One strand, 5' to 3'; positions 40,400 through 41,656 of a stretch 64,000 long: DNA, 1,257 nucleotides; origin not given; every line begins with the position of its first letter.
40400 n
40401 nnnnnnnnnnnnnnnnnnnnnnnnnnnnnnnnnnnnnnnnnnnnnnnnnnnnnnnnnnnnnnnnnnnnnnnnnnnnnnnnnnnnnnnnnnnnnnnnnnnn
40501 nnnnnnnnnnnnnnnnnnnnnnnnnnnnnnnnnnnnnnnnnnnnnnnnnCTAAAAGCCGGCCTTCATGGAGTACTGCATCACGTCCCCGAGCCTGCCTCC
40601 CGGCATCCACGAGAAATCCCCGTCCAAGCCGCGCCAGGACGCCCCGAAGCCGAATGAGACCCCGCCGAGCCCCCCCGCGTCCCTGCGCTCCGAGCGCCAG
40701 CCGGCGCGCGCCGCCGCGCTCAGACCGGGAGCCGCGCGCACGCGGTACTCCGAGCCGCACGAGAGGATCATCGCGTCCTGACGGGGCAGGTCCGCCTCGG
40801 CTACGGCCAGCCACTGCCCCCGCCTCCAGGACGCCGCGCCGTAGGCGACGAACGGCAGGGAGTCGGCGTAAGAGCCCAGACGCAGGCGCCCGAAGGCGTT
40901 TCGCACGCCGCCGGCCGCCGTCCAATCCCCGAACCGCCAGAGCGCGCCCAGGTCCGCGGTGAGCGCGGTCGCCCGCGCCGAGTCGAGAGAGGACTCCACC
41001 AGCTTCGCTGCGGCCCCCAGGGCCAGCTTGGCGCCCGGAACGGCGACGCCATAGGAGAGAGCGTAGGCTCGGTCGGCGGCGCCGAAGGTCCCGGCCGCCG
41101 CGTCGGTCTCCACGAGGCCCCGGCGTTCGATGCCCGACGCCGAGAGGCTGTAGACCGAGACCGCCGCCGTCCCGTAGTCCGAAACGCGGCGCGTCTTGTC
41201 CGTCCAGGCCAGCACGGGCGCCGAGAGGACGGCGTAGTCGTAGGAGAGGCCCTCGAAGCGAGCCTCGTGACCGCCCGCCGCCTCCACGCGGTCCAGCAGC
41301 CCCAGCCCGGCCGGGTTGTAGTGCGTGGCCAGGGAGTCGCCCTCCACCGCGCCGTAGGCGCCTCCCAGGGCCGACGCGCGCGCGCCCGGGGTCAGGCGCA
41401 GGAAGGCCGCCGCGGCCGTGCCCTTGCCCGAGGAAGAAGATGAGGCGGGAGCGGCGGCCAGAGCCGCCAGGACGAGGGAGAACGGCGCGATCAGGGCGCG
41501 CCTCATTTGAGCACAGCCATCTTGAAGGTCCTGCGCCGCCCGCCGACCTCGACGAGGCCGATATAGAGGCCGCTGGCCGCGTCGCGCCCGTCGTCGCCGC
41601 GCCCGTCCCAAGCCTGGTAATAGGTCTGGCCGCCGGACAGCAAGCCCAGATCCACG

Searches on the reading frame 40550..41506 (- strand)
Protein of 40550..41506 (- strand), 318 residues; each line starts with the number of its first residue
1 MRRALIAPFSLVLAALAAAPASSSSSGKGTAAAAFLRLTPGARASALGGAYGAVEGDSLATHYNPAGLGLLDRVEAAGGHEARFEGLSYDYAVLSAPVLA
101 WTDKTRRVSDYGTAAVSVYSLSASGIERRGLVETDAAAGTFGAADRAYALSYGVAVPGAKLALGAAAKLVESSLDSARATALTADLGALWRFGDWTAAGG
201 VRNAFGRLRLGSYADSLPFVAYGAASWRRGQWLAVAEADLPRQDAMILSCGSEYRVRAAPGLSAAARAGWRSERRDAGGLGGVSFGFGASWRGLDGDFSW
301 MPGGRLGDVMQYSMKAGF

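Call 62: search_protein_families(library=pfam, proteins=[window:40550-41506:-], max_evalue=0.1)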
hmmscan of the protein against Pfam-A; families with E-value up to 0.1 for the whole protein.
window:40550-41506:- (318 aa): 1 family
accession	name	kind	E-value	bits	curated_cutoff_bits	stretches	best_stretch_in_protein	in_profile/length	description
PF03687.19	UPF0164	-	0.0005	19.4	21.4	1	23-191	31-197/325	Uncharacterised protein family (UPF0164)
